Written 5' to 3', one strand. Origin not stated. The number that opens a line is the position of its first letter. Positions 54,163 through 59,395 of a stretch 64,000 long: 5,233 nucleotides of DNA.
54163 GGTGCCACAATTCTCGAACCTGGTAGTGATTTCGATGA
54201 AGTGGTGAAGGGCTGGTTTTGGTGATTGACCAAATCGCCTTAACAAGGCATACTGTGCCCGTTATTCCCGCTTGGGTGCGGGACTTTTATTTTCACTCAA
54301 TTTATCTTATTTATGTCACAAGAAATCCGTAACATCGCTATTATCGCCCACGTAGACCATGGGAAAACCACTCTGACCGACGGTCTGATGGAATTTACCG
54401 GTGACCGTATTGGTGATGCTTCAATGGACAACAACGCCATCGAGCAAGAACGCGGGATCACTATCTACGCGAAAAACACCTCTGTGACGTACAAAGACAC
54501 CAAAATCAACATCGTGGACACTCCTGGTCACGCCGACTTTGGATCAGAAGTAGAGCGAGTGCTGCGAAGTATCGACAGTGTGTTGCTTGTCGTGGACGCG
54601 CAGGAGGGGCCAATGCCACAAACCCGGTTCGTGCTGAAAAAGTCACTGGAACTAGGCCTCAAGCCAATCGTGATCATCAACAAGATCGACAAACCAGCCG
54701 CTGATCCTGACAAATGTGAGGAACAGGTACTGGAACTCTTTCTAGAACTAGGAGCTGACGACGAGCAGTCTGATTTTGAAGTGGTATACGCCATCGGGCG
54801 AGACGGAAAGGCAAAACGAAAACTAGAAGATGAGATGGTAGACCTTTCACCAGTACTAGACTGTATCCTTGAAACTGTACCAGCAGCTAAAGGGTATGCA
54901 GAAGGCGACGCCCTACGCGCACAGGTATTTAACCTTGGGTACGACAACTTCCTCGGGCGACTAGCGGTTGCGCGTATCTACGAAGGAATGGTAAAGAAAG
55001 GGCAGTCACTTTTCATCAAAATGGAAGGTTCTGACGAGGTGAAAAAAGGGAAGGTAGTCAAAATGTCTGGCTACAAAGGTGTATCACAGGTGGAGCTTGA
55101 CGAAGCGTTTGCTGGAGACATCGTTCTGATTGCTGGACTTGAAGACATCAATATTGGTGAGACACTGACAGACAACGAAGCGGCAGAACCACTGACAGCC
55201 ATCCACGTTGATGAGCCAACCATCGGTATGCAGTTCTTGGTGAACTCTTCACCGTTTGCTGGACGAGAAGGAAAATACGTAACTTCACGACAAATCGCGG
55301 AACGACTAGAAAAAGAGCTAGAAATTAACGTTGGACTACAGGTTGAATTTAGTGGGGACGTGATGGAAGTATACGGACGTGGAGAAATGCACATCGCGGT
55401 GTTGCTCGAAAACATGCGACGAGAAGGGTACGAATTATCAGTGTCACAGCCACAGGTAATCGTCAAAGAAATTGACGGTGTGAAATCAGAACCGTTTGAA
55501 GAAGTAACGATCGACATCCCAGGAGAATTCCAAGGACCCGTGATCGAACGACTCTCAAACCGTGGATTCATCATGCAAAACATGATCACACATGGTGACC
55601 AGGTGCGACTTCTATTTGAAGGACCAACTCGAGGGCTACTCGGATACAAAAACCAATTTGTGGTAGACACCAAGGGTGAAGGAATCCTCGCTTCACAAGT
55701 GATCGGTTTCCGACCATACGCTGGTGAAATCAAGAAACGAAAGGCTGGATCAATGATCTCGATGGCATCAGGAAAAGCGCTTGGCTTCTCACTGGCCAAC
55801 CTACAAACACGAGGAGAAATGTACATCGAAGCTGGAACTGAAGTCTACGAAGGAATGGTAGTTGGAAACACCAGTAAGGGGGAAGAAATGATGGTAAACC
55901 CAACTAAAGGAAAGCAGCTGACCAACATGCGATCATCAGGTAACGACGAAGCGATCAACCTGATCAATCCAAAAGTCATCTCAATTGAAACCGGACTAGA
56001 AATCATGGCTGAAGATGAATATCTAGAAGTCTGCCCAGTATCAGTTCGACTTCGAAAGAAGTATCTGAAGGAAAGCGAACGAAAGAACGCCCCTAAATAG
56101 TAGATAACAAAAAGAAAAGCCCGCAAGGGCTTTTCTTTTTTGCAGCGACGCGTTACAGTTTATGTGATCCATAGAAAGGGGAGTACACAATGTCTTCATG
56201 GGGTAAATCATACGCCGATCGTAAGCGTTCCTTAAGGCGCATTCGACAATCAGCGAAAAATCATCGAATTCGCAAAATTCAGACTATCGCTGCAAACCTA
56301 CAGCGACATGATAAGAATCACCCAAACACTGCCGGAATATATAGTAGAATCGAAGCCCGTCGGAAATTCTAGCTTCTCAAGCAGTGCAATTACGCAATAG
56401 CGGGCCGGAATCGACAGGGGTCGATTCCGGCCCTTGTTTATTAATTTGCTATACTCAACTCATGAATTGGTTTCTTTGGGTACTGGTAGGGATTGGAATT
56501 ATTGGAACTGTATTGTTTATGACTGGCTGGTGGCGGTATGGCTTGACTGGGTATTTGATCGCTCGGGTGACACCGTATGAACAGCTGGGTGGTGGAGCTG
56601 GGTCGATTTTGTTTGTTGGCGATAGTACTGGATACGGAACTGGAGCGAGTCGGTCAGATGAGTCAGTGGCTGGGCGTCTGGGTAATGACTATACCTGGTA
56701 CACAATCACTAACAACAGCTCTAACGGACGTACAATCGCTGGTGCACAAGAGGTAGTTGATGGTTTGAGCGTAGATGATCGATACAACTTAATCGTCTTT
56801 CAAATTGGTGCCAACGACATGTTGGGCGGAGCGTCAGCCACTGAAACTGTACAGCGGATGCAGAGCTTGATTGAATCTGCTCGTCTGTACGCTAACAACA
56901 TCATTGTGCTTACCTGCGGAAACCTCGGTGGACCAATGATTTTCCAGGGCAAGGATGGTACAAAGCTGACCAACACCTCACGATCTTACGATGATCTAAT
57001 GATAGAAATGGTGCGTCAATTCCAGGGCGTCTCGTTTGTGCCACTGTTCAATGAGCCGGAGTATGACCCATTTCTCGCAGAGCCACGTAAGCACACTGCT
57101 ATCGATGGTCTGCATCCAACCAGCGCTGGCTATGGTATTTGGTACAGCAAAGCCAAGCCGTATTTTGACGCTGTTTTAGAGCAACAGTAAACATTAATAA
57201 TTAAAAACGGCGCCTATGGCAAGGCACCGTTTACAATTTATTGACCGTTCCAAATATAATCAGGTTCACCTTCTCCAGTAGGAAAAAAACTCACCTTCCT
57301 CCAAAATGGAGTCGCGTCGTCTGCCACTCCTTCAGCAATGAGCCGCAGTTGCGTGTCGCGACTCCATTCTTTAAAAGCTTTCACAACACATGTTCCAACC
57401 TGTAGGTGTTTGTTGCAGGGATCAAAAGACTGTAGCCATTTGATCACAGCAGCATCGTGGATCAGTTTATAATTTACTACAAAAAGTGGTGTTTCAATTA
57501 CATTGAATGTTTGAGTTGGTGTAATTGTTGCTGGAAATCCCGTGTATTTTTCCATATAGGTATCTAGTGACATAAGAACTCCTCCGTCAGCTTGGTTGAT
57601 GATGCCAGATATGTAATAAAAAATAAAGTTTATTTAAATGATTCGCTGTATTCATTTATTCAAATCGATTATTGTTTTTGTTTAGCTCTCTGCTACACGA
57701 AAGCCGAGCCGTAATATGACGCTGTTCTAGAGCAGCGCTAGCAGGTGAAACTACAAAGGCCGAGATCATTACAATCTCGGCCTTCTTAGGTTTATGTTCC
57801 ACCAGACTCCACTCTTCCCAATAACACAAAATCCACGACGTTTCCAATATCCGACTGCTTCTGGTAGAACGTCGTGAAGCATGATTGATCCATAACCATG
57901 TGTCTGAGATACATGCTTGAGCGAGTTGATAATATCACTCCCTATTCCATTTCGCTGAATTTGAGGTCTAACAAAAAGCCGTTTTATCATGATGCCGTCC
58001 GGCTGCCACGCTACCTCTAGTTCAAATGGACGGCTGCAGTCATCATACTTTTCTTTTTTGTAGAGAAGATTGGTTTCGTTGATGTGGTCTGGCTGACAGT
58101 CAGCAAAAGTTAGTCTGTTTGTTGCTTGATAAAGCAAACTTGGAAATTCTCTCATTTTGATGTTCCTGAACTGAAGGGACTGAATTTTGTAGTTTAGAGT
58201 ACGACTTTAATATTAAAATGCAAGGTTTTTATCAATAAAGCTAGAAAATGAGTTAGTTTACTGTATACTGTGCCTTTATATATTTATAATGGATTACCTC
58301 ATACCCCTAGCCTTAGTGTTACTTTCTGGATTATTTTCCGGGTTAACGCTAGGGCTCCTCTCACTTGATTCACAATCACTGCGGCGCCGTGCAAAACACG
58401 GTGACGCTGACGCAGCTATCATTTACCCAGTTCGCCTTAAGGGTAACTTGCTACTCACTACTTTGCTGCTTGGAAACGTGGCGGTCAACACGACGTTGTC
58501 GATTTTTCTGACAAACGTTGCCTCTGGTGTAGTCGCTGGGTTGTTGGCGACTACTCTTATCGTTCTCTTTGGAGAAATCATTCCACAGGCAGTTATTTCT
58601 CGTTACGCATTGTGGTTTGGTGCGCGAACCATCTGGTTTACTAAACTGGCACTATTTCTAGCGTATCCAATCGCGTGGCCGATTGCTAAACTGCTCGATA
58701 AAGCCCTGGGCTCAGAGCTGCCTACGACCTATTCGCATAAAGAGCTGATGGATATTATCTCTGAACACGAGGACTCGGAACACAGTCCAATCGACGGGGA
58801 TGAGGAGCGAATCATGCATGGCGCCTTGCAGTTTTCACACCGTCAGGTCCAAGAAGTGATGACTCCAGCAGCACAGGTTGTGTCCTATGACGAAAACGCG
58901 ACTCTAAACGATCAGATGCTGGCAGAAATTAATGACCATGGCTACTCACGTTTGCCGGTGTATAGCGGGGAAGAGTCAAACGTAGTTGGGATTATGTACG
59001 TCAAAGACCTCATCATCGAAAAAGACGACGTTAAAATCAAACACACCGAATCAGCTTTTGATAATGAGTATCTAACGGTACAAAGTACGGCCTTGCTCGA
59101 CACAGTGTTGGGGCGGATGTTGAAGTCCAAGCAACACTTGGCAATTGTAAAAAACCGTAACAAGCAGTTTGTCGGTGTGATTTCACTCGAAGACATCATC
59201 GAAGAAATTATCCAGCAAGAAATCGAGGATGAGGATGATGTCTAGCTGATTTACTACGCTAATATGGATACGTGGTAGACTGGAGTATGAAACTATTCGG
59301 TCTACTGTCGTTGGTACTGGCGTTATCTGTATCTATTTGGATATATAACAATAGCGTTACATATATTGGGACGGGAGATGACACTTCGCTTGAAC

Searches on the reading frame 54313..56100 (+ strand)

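Call 84: search_protein_families(library=pfam, proteins=[window:54313-56100:+], max_evalue=0.0001)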
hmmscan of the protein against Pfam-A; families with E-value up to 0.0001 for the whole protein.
window:54313-56100:+ (595 aa): 7 families
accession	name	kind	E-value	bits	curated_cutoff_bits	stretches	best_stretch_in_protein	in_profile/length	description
PF00009.33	GTP_EFTU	-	7.9e-53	179.3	26.5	1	4-178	2-185/188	Elongation factor Tu GTP binding domain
PF21018.2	BipA_C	-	7.1e-39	132.4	23.8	1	479-586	2-109/110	TypA/BipA C-terminal domain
PF00679.30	EFG_C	-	9.2e-17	61.3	27.9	1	392-476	3-88/89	Elongation factor G C-terminus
PF22042.2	EF-G_D2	-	4.9e-11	43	27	1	202-287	3-83/84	Elongation factor G domain 2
PF03144.31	GTP_EFTU_D2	-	1.9e-10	41.5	30.3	1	215-286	1-73/73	Elongation factor Tu domain 2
PF01926.29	MMR_HSR1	-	1.6e-07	31.9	21.9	1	8-124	2-113/113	50S ribosome-binding GTPase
PF02421.24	FeoB_N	-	4.8e-05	23.4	27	0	47-144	31-134/156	Ferrous iron transport protein B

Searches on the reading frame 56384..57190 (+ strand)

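Call 84: search_protein_families(library=pfam, proteins=[window:56384-57190:+], max_evalue=0.0001)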
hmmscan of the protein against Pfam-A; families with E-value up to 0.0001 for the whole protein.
window:56384-57190:+ (268 aa): 2 families
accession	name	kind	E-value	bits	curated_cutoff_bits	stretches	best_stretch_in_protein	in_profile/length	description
PF13472.12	Lipase_GDSL_2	-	7.1e-20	72.7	32.9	1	77-251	1-177/178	GDSL-like Lipase/Acylhydrolase family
PF00657.28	Lipase_GDSL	-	1.8e-10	41.7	23.6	1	75-253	1-204/208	GDSL-like Lipase/Acylhydrolase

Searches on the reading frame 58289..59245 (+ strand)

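Call 84: search_protein_families(library=pfam, proteins=[window:58289-59245:+], max_evalue=0.0001)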
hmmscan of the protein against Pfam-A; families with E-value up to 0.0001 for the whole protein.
window:58289-59245:+ (318 aa): 2 families
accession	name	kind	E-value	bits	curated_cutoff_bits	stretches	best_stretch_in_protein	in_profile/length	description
PF01595.25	CNNM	-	7.4e-36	123.9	28.4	1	5-163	2-174/181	Cyclin M transmembrane N-terminal domain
PF00571.33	CBS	-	2.6e-14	53.7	24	2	260-307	8-55/57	CBS domain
